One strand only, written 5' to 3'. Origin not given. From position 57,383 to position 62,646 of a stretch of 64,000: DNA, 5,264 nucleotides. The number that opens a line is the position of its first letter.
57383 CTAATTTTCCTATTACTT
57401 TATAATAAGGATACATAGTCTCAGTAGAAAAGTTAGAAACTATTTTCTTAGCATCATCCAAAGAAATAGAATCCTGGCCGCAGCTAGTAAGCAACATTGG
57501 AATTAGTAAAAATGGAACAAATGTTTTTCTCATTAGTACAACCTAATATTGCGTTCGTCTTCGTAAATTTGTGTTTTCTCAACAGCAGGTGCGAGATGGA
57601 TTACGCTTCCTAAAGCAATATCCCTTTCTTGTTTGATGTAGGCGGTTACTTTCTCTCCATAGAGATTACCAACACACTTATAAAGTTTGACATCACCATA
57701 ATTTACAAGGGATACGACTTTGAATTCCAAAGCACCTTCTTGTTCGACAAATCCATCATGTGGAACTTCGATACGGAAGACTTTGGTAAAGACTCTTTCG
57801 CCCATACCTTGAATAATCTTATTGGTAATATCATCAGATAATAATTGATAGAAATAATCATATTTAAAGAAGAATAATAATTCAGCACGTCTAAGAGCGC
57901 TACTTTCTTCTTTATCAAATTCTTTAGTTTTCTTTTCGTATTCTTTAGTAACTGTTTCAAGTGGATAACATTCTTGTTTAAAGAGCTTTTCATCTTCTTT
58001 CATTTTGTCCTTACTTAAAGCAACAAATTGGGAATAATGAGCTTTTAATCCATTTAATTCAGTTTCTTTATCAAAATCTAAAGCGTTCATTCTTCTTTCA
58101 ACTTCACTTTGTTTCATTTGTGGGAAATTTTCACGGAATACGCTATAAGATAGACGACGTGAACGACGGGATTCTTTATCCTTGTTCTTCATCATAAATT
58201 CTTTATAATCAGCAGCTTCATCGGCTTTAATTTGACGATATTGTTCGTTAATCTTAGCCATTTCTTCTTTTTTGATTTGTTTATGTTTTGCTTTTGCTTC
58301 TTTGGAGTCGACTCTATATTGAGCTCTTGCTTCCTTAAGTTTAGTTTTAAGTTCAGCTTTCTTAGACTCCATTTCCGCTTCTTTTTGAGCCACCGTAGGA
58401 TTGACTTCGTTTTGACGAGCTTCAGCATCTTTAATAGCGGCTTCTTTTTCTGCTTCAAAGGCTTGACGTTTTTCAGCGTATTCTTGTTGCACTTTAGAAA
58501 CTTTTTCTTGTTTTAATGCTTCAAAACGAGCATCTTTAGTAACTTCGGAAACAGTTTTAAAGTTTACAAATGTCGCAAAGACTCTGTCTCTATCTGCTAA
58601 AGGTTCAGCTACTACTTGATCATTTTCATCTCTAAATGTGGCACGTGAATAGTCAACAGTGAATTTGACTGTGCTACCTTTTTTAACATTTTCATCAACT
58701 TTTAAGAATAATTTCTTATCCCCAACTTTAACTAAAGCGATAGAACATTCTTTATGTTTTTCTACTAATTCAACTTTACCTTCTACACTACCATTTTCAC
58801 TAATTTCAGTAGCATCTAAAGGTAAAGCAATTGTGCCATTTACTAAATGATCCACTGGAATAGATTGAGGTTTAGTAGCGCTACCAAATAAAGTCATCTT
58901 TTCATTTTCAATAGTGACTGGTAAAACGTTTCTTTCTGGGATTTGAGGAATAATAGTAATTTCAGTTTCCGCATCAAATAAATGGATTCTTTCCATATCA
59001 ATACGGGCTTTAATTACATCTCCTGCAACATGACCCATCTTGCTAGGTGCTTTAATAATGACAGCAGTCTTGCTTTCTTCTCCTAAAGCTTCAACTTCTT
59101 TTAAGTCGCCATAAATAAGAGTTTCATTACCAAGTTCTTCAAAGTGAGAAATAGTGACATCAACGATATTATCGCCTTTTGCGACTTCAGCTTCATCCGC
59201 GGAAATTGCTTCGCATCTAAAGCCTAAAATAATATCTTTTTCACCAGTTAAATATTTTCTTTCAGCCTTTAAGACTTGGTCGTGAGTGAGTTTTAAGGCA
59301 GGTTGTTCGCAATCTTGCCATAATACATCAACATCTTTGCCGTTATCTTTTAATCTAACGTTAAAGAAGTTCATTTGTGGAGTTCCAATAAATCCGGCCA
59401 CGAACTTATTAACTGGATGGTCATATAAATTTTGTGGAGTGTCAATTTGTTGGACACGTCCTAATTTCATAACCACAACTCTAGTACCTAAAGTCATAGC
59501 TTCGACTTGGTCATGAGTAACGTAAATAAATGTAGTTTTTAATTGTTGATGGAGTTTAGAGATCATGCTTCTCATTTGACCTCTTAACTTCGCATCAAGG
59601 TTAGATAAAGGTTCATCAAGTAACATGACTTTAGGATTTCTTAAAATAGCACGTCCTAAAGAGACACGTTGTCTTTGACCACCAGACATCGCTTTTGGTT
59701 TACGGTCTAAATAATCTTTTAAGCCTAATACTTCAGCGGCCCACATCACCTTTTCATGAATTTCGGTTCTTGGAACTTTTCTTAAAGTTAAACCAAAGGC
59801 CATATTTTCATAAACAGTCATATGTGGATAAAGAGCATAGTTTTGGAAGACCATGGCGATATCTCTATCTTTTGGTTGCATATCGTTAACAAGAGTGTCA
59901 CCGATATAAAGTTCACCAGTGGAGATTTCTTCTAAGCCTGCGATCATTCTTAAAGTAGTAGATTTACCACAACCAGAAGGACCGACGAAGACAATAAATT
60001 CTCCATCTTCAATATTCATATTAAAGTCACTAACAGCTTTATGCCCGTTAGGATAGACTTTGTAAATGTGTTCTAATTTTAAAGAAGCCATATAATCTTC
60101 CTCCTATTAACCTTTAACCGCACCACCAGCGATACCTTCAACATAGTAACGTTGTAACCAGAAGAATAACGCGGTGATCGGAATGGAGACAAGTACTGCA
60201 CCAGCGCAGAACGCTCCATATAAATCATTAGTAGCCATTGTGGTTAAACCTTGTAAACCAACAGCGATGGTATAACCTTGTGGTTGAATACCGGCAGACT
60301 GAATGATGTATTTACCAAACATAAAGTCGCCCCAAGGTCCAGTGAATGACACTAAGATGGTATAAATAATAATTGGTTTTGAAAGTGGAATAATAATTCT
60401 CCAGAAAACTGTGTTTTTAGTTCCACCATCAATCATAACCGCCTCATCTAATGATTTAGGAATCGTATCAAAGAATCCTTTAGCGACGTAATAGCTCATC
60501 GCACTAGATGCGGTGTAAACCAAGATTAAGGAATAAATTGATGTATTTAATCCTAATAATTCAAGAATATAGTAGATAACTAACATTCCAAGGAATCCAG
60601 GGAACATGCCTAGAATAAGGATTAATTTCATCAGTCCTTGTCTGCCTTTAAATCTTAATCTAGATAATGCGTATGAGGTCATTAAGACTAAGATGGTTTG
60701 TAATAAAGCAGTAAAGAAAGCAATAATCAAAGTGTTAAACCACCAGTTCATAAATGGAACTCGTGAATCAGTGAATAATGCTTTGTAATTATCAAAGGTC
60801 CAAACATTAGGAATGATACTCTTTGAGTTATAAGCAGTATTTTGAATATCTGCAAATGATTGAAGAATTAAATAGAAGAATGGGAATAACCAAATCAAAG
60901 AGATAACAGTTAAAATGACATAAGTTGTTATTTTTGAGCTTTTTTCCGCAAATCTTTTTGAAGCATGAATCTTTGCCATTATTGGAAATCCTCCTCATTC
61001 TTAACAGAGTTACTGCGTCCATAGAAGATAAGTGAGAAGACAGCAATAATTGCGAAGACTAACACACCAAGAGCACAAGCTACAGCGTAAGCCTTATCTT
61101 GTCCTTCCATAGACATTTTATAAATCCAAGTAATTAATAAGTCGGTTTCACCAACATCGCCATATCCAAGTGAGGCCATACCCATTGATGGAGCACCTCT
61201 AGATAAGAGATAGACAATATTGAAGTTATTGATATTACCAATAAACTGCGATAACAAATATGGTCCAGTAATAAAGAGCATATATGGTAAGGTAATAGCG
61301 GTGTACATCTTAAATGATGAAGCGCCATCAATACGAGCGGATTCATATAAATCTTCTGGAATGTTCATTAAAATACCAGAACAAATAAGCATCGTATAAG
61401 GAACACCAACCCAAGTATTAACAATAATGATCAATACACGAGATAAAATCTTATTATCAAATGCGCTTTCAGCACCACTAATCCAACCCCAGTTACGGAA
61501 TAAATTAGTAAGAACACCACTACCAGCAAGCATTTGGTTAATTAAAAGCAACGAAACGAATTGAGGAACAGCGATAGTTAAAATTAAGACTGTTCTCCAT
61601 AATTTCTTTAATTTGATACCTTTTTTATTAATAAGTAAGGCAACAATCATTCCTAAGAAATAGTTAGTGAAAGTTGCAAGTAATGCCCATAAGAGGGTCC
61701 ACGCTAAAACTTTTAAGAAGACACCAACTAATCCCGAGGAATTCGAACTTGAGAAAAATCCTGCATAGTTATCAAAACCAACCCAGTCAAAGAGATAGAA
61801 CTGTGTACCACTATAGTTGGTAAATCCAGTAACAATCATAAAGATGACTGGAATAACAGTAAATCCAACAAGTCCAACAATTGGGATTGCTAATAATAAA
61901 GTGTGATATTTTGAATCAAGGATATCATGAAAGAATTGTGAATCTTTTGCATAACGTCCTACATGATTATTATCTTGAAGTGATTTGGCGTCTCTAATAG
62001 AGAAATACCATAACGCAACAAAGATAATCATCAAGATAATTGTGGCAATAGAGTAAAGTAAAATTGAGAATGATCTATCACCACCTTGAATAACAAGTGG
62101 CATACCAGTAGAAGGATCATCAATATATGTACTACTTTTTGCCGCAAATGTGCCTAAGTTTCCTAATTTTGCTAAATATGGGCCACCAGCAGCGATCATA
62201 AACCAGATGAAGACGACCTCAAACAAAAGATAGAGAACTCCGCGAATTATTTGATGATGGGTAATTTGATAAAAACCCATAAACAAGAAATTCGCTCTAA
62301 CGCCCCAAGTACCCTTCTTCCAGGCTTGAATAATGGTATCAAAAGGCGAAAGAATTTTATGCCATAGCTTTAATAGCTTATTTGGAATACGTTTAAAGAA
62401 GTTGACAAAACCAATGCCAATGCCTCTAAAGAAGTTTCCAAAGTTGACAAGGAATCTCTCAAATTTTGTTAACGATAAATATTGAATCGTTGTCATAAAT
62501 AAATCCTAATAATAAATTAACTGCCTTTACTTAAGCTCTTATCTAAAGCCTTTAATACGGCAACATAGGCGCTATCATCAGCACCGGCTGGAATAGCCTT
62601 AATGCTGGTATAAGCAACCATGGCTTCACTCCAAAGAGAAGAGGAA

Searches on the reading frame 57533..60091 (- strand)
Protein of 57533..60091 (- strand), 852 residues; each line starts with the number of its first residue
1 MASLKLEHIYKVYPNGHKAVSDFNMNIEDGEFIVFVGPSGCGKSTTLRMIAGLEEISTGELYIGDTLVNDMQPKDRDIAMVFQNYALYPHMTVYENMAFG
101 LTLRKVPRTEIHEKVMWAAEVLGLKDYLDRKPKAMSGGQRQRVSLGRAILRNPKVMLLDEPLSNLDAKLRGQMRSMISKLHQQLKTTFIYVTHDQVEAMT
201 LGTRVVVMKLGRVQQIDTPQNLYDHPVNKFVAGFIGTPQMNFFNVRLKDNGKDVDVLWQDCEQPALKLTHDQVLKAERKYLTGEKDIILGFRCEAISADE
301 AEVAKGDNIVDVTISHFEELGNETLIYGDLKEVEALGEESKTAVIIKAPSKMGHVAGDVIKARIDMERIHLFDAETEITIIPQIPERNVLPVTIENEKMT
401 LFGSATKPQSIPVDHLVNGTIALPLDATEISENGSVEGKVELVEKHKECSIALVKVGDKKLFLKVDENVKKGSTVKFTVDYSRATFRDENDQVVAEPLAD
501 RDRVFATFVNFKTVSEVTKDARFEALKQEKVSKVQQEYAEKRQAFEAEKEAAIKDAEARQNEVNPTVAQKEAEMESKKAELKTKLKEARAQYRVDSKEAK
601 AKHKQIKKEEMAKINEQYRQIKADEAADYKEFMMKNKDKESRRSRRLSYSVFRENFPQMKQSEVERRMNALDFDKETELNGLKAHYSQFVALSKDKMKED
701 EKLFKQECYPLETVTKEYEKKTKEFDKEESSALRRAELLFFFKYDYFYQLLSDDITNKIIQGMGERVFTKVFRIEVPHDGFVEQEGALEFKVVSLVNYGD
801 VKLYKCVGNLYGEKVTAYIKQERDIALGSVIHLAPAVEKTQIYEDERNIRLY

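Call 7: search_protein_families(library=pfam, proteins=[window:57533-60091:-], max_evalue=0.001)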
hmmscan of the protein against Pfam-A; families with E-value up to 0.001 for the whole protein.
window:57533-60091:- (852 aa): 3 families
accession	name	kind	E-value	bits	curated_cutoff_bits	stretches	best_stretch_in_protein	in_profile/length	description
PF00005.33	ABC_tran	-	2.9e-32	112.6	25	1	21-162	2-136/137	ABC transporter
PF17912.7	OB_MalK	-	3.9e-07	31.3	27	1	236-296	1-53/53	MalK OB fold domain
PF13304.12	AAA_21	-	0.00018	22.1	27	0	32-60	1-26/304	AAA domain, putative AbiEii toxin, Type IV TA system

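Call 22: search_protein_families(library=ncbifam, proteins=[window:57533-60091:-], max_evalue=0.1)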
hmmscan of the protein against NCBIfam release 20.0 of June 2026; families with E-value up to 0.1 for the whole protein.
window:57533-60091:- (852 aa): 186 families (the best 25 are shown)
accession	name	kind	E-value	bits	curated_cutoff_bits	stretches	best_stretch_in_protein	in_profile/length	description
NF008653.0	PRK11650.1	subfamily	1.9e-136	454.8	432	1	1-377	1-352/357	sn-glycerol-3-phosphate ABC transporter ATP-binding protein UgpC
NF008233.0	PRK11000.1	equivalog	3.2e-118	394.8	568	1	1-375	1-356/369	maltose/maltodextrin ABC transporter ATP-binding protein MalK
NF006987.0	PRK09452.1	equivalog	8.7e-93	311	482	1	4-256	18-267/378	spermidine/putrescine ABC transporter ATP-binding protein PotA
NF040933.2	ABC_arch_GlcV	equivalog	1e-89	300.9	450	1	4-315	3-305/357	glucose ABC transporter ATP-binding protein GlcV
TIGR03265.1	PhnT2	equivalog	7.3e-88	295.1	457.7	1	3-372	4-352/353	putative 2-aminoethylphosphonate ABC transporter ATP-binding protein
TIGR01187.1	potA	subfamily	1.5e-86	290.5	355.6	1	36-330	2-286/325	polyamine ABC transporter ATP-binding protein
NF043075.1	MMSYN1_0197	equivalog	1e-84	284.4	550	1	4-240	3-238/341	spermidine/putrescine ABC transporter ATP-binding protein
TIGR00968.1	3a0106s01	subfamily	8.9e-77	257.8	342.75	1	7-237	4-233/237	sulfate ABC transporter ATP-binding protein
NF008513.0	PRK11432.1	equivalog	2.1e-76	257.1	496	1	5-299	8-286/351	ferric ABC transporter ATP-binding protein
TIGR03258.1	PhnT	equivalog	2.7e-74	250.4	499.15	1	4-241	9-246/359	2-aminoethylphosphonate ABC transport system ATP-binding subunit PhnT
NF040840.2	tungstate_WtpC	equivalog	5.1e-73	246.3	440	1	4-255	2-251/347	tungstate ABC transporter ATP-binding protein WtpC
NF008621.0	PRK11607.1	equivalog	2e-71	240.8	613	1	7-321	23-327/377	putrescine ABC transporter ATP-binding subunit PotG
NF008105.0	PRK10851.1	equivalog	1.5e-68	231.2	502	1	3-237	2-239/362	sulfate/thiosulfate ABC transporter ATP-binding protein CysA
TIGR01186.1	proV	subfamily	1.8e-66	224.7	326.6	1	16-325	5-320/363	betaine/proline/choline family ABC transporter ATP-binding protein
TIGR03415.1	ABC_choXWV_ATP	equivalog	9e-55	186.2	483.75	1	19-247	39-275/382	choline ABC transporter ATP-binding protein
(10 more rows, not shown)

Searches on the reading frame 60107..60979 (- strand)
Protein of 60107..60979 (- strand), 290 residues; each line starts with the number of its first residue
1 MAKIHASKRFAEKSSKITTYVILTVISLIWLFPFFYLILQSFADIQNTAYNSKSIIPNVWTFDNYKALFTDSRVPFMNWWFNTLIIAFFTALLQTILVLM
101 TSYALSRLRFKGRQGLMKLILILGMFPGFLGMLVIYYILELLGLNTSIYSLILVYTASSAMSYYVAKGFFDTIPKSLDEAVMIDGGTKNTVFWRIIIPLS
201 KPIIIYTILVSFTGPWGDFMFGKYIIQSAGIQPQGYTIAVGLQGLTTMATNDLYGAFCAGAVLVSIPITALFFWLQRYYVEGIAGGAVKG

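Call 7: search_protein_families(library=pfam, proteins=[window:60107-60979:-], max_evalue=0.001)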
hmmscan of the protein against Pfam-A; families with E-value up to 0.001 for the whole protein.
window:60107-60979:- (290 aa): 1 family
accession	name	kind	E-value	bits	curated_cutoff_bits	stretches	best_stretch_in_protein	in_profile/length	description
PF00528.27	BPD_transp_1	-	6.3e-15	55.8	26.4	1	106-280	10-179/184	Binding-protein-dependent transport system inner membrane component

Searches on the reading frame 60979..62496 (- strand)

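Call 7: search_protein_families(library=pfam, proteins=[window:60979-62496:-], max_evalue=0.001)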
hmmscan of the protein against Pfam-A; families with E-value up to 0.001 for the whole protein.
window:60979-62496:- (505 aa): 1 family
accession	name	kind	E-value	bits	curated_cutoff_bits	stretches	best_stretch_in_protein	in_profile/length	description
PF00528.27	BPD_transp_1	-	3e-16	60.1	26.4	1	280-487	3-173/184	Binding-protein-dependent transport system inner membrane component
